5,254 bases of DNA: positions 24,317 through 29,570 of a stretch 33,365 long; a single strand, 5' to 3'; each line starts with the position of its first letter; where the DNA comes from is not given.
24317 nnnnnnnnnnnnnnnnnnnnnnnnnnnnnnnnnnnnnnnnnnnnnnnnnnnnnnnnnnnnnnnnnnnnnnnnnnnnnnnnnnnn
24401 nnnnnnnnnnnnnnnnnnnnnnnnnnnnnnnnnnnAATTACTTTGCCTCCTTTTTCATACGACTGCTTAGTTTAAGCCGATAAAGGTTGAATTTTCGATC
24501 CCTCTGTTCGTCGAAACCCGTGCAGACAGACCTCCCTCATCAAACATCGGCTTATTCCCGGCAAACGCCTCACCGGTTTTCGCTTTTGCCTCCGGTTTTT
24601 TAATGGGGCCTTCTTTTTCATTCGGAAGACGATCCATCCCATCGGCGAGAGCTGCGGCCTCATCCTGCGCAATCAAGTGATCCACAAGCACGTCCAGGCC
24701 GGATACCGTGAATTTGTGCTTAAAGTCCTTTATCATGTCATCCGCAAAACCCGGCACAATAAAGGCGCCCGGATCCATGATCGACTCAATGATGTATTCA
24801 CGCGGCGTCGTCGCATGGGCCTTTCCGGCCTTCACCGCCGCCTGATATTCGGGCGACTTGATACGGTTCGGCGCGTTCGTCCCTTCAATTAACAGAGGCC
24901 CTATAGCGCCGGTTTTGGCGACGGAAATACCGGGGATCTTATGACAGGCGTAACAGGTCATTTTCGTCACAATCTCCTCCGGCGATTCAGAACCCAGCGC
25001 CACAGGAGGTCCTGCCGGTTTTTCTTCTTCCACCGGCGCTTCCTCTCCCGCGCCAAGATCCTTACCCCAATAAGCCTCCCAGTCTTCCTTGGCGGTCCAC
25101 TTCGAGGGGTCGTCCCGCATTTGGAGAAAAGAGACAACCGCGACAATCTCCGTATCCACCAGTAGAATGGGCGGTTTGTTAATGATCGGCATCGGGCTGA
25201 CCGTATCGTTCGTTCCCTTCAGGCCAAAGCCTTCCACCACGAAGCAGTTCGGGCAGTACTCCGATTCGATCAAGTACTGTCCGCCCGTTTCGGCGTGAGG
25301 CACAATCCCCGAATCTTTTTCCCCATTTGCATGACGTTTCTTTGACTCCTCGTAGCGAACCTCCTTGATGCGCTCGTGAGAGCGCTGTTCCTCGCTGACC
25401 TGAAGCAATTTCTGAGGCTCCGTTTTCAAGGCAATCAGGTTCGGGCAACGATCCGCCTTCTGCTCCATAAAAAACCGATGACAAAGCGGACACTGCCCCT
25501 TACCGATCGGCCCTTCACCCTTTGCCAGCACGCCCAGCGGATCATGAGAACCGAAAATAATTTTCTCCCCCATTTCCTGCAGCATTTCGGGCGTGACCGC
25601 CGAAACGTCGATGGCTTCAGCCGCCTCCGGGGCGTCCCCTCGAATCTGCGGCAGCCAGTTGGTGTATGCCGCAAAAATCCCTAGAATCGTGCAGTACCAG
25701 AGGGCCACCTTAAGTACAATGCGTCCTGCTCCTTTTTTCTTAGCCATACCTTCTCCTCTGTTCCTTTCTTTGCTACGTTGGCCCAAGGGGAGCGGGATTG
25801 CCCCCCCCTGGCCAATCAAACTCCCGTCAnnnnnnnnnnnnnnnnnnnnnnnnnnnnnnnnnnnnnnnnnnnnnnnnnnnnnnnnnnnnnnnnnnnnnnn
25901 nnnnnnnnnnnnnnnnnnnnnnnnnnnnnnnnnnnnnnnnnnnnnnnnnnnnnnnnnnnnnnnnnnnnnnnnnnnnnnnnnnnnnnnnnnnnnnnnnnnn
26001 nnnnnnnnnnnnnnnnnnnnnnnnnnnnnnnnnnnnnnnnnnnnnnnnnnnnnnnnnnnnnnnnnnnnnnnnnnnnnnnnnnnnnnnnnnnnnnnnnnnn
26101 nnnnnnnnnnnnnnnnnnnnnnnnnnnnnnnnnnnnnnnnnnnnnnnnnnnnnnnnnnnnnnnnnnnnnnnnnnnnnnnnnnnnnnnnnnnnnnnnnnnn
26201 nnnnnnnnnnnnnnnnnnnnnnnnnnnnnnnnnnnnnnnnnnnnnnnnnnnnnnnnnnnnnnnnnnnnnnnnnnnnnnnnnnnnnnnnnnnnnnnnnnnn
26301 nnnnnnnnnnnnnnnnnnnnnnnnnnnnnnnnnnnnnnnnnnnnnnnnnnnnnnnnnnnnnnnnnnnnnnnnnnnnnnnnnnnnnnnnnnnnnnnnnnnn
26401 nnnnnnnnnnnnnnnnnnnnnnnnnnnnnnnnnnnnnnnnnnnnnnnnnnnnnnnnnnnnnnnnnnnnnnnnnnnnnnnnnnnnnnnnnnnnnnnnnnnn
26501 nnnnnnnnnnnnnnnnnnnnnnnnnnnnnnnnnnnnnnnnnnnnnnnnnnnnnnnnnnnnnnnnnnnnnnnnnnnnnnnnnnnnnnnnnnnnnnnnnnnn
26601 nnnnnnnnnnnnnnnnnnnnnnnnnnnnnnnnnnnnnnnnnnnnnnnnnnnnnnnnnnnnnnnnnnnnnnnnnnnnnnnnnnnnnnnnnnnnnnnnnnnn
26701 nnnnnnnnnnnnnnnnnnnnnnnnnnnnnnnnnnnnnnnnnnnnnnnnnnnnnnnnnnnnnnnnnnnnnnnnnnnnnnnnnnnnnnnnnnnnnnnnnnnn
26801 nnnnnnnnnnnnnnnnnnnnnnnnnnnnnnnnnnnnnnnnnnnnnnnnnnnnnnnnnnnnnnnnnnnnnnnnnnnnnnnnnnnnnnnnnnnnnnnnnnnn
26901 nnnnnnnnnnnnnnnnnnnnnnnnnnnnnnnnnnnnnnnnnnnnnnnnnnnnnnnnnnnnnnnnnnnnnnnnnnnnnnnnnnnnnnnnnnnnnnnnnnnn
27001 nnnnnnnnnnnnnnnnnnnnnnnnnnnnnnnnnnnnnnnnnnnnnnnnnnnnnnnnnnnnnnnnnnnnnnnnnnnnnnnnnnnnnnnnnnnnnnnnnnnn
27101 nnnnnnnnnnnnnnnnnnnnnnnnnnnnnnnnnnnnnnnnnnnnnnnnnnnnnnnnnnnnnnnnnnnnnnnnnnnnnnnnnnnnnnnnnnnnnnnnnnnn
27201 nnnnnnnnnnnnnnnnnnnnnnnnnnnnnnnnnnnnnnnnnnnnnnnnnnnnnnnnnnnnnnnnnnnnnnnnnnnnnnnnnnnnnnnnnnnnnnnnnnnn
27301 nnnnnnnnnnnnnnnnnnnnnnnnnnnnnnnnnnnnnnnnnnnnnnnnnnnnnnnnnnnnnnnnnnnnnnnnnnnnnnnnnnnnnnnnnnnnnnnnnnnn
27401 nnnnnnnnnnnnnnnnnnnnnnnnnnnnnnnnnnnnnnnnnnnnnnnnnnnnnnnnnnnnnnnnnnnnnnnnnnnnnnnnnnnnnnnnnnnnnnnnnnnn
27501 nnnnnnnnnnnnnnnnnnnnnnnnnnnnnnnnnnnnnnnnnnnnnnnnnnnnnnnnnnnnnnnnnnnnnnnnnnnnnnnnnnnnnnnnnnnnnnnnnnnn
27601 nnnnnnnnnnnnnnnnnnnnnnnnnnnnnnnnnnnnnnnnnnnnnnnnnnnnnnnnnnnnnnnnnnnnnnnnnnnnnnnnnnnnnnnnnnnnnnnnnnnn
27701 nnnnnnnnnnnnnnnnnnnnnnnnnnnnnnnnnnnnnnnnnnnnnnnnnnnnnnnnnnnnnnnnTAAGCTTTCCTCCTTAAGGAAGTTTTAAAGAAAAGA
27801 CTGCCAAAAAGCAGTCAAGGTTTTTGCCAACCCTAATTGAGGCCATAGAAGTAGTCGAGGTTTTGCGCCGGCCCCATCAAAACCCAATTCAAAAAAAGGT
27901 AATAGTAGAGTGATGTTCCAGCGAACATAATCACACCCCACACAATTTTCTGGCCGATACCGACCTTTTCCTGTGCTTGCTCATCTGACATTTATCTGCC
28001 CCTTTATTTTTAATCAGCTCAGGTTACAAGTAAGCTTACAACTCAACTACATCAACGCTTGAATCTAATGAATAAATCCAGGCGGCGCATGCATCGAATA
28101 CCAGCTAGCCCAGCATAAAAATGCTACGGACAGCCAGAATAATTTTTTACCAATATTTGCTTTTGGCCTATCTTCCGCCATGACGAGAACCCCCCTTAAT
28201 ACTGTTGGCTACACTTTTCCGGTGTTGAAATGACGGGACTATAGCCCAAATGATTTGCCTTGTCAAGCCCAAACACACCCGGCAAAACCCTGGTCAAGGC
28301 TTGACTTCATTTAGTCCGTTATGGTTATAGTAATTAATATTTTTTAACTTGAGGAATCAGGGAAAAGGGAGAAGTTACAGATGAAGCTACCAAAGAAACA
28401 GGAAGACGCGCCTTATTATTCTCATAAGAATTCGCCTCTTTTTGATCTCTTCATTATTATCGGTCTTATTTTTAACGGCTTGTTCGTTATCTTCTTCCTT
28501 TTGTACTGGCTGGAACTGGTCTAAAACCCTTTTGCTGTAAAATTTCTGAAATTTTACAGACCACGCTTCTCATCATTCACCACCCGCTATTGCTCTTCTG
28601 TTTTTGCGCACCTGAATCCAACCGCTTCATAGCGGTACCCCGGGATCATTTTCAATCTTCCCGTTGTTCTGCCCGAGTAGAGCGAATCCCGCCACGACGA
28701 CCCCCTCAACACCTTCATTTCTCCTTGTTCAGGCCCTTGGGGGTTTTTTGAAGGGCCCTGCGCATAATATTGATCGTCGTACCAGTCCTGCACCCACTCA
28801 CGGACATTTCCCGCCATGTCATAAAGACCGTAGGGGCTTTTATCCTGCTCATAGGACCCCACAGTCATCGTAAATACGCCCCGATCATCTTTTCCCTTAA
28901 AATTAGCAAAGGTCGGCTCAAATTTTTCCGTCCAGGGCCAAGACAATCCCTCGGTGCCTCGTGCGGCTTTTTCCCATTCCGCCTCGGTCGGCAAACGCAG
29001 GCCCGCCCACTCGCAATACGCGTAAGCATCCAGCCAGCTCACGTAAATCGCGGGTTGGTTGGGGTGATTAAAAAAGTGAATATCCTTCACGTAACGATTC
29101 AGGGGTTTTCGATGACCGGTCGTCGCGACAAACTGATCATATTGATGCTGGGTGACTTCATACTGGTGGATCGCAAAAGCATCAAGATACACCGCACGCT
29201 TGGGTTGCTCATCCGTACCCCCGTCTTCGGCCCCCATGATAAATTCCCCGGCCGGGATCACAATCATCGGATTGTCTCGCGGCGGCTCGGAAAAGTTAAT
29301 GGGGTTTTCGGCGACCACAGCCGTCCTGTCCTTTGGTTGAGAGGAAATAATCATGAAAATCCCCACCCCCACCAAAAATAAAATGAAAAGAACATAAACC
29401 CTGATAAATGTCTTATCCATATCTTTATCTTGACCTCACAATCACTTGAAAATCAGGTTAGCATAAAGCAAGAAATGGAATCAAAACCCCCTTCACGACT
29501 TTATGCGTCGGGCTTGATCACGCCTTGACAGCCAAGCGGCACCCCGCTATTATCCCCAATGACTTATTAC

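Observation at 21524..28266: Promoter-to-terminator operon: CydB-less cytochrome bd-like subunit wired to five c-haems, an NxrC/EB_dh-type haem-b domain and two mini-TM ORFs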

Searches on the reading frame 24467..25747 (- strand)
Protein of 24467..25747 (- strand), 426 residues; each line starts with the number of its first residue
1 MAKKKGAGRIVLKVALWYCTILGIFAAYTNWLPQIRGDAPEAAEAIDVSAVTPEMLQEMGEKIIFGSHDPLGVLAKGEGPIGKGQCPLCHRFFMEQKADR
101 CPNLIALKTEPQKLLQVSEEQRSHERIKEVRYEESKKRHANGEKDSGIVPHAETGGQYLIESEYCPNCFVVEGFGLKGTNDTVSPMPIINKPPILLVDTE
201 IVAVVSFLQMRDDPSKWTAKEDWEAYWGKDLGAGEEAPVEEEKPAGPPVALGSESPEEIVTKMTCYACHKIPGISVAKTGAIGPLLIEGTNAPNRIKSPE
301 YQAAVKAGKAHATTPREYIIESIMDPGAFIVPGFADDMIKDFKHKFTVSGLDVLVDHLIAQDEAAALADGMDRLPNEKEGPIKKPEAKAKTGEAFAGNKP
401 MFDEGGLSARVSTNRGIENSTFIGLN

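Call 6: search_protein_families(library=pfam, proteins=[window:24467-25747:-], max_evalue=0.1)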
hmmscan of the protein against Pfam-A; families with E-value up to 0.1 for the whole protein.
window:24467-25747:- (426 aa): 1 family
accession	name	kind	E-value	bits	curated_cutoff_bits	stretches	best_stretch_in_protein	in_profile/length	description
PF00034.26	Cytochrom_C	-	0.0061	18.3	21.3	0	259-325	7-69/90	Cytochrome c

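Call 54: search_solved_structures(query=window:24467-25747:-, max_evalue=0.1)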
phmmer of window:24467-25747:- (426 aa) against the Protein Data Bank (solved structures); distinct sequences matched with E-value up to 0.1: 3.
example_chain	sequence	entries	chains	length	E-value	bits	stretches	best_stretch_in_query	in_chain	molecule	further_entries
7zs1_A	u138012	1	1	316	2.1e-06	30.3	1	154-284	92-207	Hypothetical (Diheme) protein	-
7zs0_A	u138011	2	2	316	2.1e-06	30.3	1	154-274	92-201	Hypothetical (Diheme) protein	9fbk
7zs2_A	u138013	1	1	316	2.1e-06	30.3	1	154-274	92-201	Hypothetical (Diheme) protein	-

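Call 63: search_protein_families(library=ncbifam, proteins=[window:24467-25747:-], max_evalue=0.01)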
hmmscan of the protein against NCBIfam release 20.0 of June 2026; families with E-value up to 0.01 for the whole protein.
window:24467-25747:- (426 aa): 2 families
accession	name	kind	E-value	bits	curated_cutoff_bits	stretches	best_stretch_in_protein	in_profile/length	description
TIGR04485.1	thiosulf_SoxX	equivalog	8.9e-06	26.3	61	1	264-289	4-28/78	sulfur oxidation c-type cytochrome SoxX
TIGR02603.1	CxxCH_TIGR02603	domain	1.9e-05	24.7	68.15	0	84-152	12-78/134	putative heme-binding domain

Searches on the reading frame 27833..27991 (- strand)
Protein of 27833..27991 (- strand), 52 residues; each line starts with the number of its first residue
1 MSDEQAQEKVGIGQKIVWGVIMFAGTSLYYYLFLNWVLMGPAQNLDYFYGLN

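Call 6: search_protein_families(library=pfam, proteins=[window:27833-27991:-], max_evalue=0.1)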
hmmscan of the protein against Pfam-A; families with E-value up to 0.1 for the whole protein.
window:27833-27991:- (52 aa): 0 families

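Call 63: search_protein_families(library=ncbifam, proteins=[window:27833-27991:-], max_evalue=0.01)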
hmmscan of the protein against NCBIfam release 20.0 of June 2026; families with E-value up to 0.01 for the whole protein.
window:27833-27991:- (52 aa): 0 families

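Call 68: find_homologous_proteins(query=A2, max_evalue=0.001)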
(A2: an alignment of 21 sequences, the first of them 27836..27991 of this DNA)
Query A2 (21 sequences) (52 aa, profile of the alignment): 301 proteins with E <= 0.001 among 1207 candidates; the best 120 are listed.
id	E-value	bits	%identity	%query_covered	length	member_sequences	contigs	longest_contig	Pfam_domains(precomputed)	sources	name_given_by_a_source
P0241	7.0e-21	92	41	94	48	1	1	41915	-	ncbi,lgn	-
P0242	1.6e-19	87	49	83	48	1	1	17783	-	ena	-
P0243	1.8e-19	87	39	90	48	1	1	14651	-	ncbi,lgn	-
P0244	2.1e-19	87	100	100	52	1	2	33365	-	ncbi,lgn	ncbi:MAG: hypothetical protein ACE5F7_00110 [Nitrospiria bacterium]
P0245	8.8e-19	85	39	94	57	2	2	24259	-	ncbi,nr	ncbi:MAG: hypothetical protein HY201_04710 [Nitrospirae bacterium]|nr:hypothetical protein [Candidat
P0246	8.9e-19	85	42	87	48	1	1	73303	-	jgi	jgi:hypothetical protein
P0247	1.1e-18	85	63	88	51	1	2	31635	-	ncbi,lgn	-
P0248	1.1e-18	85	44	94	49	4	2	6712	-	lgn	-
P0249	1.2e-18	85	45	73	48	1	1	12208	-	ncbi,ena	-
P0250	1.4e-18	84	33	90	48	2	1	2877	-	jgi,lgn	-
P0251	3.2e-18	83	33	90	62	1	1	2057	-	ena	-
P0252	3.4e-18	83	44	94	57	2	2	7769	-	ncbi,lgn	-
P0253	5.5e-18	83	50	94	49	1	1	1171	-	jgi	jgi:hypothetical protein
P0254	5.7e-18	82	65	38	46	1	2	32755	-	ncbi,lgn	-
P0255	5.8e-18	82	42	92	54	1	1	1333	-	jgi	jgi:hypothetical protein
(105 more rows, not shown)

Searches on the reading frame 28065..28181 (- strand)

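Call 6: search_protein_families(library=pfam, proteins=[window:28065-28181:-], max_evalue=0.1)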
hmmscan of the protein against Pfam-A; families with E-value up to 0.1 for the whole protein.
window:28065-28181:- (38 aa): 1 family
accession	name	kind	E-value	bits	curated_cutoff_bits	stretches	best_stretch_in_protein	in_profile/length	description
PF22868.1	YmiA-like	-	0.032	14.5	27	1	10-27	28-45/46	Protein YmiA-like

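Call 63: search_protein_families(library=ncbifam, proteins=[window:28065-28181:-], max_evalue=0.01)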
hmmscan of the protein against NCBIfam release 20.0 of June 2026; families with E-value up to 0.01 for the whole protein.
window:28065-28181:- (38 aa): 0 families

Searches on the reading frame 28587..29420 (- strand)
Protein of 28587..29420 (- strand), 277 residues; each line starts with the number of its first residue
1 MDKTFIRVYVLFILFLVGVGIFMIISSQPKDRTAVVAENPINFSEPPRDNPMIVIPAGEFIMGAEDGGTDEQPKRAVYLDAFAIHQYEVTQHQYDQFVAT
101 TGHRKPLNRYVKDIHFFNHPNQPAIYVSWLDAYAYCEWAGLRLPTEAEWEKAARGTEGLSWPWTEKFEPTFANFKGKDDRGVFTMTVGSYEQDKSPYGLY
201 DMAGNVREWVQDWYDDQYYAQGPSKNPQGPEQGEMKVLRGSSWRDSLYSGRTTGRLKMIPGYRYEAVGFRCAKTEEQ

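Call 6: search_protein_families(library=pfam, proteins=[window:28587-29420:-], max_evalue=0.1)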
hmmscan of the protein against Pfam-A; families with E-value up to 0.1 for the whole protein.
window:28587-29420:- (277 aa): 1 family
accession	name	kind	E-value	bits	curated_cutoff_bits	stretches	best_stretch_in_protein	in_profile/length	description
PF03781.23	FGE-sulfatase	-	2.3e-59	201.6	23.3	1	51-273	4-255/255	Sulfatase-modifying factor enzyme 1-like domain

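Call 63: search_protein_families(library=ncbifam, proteins=[window:28587-29420:-], max_evalue=0.01)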
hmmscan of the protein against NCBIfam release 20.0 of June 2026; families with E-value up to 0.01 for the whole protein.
window:28587-29420:- (277 aa): 8 families
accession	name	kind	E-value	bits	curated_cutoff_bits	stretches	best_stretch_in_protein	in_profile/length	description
TIGR03525.2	GldK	equivalog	4.1e-30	105.4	350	2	140-273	255-405/408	T9SS ring complex lipoprotein PorK/GldK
NF051459.1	pyoverdine_PvdO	equivalog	1.5e-26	93.2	500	1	49-273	32-278/280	dihydropyoverdine dehydrogenase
TIGR03440.2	egtB_TIGR03440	equivalog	5.8e-26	91.5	360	2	119-272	271-413/413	ergothioneine biosynthesis protein EgtB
NF041186.1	SenA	equivalog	1.7e-24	86.9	420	2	119-272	268-381/382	selenoneine synthase SenA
TIGR02171.1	Fb_sc_TIGR02171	subfamily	2.2e-08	32.6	544.35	1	137-216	155-220/912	TIGR02171 family lipoprotein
TIGR03524.1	GldJ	equivalog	9.1e-08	31.2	458.2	1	178-214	331-365/559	gliding motility lipoprotein GldJ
TIGR03530.1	GldJ_short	equivalog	8.1e-07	28.3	382.9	1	184-273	287-390/396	gliding motility lipoprotein GldJ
TIGR04344.1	ovoA_Nterm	equivalog_domain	2e-06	27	400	1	125-212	298-382/444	5-histidylcysteine sulfoxide synthase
